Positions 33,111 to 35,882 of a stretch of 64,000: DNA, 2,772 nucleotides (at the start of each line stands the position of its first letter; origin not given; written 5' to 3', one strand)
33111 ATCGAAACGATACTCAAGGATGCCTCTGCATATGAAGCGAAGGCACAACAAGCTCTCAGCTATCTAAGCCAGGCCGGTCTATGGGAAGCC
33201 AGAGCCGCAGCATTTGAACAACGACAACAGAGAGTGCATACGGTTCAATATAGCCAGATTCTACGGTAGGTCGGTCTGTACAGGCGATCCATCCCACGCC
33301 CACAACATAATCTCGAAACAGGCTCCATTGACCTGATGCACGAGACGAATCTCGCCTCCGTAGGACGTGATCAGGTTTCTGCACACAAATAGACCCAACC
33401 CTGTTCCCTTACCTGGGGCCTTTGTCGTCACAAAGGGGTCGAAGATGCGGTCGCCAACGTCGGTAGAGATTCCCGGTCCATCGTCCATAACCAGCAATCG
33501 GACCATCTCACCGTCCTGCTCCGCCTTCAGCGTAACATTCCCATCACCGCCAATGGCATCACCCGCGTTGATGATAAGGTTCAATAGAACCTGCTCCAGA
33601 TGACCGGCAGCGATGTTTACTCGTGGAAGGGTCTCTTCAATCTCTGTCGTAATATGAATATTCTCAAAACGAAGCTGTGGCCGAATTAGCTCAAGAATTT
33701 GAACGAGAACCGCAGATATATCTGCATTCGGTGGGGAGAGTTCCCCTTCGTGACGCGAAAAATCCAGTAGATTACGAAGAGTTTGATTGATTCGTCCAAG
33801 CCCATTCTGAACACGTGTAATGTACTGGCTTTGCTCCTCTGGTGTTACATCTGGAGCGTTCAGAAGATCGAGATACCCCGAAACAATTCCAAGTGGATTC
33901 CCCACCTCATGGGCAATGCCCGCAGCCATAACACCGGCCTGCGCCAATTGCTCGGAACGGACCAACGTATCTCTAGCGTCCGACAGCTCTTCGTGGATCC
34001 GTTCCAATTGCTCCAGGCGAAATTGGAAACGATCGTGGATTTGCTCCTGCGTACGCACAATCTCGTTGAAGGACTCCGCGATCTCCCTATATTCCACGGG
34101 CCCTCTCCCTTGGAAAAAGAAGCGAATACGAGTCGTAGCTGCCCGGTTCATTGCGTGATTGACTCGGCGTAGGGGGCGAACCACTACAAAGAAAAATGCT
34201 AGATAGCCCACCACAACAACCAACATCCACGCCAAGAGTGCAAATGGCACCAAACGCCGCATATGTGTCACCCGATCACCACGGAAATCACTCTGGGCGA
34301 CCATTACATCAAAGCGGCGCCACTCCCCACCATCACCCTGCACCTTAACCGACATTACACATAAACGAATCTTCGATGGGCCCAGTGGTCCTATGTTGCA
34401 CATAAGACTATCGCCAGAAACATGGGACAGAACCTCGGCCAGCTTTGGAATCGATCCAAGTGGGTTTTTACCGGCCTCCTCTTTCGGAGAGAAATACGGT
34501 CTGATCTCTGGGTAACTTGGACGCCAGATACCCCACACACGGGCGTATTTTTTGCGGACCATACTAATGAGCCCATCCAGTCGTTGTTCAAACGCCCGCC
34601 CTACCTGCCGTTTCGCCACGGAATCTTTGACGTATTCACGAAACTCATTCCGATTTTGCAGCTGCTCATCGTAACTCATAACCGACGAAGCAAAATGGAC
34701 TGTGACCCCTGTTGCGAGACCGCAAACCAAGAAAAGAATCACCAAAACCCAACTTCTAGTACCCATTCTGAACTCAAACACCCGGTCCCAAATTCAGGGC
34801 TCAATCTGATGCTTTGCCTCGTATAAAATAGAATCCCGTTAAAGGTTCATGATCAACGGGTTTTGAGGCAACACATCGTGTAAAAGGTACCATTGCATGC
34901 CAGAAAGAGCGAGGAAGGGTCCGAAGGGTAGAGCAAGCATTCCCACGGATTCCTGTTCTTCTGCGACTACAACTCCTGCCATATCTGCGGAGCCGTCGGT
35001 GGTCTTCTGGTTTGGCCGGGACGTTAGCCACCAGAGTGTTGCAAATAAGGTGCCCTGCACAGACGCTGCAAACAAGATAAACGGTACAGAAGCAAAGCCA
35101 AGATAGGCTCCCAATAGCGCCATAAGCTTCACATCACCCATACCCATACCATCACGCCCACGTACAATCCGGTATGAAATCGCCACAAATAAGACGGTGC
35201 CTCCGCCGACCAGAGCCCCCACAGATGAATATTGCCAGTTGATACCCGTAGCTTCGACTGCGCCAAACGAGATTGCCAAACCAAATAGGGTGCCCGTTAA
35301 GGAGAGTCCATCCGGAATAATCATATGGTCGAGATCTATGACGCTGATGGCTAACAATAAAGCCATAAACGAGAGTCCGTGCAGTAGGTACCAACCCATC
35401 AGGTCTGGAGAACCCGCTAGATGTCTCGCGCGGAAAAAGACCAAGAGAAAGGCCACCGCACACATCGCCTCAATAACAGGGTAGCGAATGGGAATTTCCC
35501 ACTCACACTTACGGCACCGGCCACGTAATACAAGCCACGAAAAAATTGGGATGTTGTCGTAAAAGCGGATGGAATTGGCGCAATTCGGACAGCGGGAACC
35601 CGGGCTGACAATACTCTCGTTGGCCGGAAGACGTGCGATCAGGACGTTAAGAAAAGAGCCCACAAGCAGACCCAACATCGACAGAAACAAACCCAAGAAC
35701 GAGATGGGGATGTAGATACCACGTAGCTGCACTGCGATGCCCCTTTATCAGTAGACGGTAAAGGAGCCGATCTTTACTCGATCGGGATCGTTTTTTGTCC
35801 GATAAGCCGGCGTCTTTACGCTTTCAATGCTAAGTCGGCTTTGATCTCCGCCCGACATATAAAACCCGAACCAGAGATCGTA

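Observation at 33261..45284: Orphan MCE protein, 1818-aa GT-C-like giant, prepilin peptidase and histidine kinase in one co-directional cluster, divergent from a pilin gene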

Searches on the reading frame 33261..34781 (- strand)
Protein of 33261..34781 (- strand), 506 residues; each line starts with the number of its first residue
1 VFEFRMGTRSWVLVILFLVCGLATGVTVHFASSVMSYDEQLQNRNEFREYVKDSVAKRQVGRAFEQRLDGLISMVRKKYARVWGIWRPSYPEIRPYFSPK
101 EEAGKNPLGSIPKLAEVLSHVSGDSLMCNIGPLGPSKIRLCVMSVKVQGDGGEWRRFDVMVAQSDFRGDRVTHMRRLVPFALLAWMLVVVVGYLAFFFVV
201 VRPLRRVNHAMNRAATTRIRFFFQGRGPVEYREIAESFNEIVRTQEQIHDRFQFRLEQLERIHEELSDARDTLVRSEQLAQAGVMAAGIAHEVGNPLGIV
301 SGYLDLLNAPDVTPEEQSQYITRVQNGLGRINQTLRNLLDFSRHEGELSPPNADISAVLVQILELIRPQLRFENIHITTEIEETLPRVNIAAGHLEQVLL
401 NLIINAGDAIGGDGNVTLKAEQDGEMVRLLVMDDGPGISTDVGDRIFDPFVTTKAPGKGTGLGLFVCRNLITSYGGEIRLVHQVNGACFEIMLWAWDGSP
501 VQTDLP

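Call 4: search_protein_families(library=pfam, proteins=[window:33261-34781:-], max_evalue=0.01)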
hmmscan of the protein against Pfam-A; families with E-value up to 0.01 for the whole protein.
window:33261-34781:- (506 aa): 4 families
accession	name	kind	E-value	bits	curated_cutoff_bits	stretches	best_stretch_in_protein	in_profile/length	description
PF02518.31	HATPase_c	-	6.7e-20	72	26.4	1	394-493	5-107/111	Histidine kinase-, DNA gyrase B-, and HSP90-like ATPase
PF00512.31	HisKA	-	4.8e-13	49.4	26.9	1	285-346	5-65/66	His Kinase A (phospho-acceptor) domain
PF13581.12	HATPase_c_2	-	0.0029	18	27.4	1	403-474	43-112/127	Histidine kinase-like ATPase domain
PF00672.30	HAMP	-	0.0041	17.8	25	0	200-241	6-47/53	HAMP domain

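Call 47: search_protein_families(library=ncbifam, proteins=[window:33261-34781:-], max_evalue=0.01)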
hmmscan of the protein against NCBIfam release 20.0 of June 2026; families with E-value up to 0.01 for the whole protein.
window:33261-34781:- (506 aa): 77 families (the best 25 are shown)
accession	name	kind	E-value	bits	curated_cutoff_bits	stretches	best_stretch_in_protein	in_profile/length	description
NF008468.0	PRK11360.1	equivalog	3.3e-50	171.1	646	1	267-493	381-606/616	two-component system sensor histidine kinase AtoS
NF007688.0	PRK10364.1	equivalog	3.2e-43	148.1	479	1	259-493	220-449/460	two-component system sensor histidine kinase ZraS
NF038348.1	T2SS_HK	subfamily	5.7e-36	124.1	450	2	321-493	401-571/574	histidine kinase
NF052574.1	HisKinEspCMyxo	equivalog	2.5e-34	118.6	1200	1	270-496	405-638/785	serine histidine kinase EspC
NF010411.0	PRK13837.1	equivalog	5.9e-32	110.6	647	1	260-502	428-682/828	two-component system VirA-like sensor kinase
TIGR02956.1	TMAO_torS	equivalog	1.2e-30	106.4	676.5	1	246-502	427-689/967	TMAO reductase system sensor histidine kinase/response regulator TorS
NF047466.1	hybrid_RR_LvrB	exception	1.3e-30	106.9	500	1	261-481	131-361/377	hybrid histidine kinase/response regulator LvrB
NF011874.0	PRK15347.1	equivalog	2.3e-30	105.4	852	1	146-493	268-612/921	two component system sensor kinase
NF053867.1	SprKinKinDBac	equivalog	4.2e-30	104.6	775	1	278-484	282-485/500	sporulation kinase KinD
NF040750.1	tetrathio_HK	equivalog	9.8e-29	100.2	750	1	255-484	311-542/555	tetrathionate respiration histidine kinase TtrS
NF047794.1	HisKinPtgB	equivalog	1.1e-28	99.9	1000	1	181-485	341-644/656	two-component system sensor histidine kinase PgtB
NF010076.0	PRK13557.1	subfamily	1.7e-27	96.1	631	1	268-485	149-383/540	histidine kinase famiy protein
NF046020.1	HisKinCckABruc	equivalog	5.1e-27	94.1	1000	1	273-493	471-705/868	cell cycle histidine kinase CckA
NF046026.1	HisKinCckACaul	equivalog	5.7e-27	94.1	1000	1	272-495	292-532/678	cell cycle histidine kinase CckA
NF046044.1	PnpS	equivalog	4.4e-26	91.8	400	1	287-493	175-389/390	two-component system histidine kinase PnpS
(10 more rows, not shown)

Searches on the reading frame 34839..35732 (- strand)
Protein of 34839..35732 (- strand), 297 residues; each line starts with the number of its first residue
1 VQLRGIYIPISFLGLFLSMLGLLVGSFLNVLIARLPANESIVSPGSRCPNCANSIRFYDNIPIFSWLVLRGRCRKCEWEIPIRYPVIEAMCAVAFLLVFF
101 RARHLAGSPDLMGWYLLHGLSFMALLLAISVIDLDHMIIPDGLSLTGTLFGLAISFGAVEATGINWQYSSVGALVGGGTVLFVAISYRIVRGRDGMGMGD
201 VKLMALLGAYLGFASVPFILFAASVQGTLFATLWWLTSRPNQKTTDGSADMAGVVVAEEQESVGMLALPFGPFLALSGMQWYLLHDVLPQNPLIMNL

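Call 4: search_protein_families(library=pfam, proteins=[window:34839-35732:-], max_evalue=0.01)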
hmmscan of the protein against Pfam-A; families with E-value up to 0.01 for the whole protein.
window:34839-35732:- (297 aa): 2 families
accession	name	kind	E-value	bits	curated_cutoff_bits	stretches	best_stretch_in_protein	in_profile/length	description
PF06750.18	A24_N_bact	-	2e-34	118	23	1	20-101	2-83/84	Bacterial Peptidase A24 N-terminal domain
PF01478.23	Peptidase_A24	-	1.3e-19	71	26.5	1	121-231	2-103/104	Type IV leader peptidase family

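Call 47: search_protein_families(library=ncbifam, proteins=[window:34839-35732:-], max_evalue=0.01)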
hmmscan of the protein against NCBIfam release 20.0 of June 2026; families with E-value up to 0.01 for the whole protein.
window:34839-35732:- (297 aa): 0 families
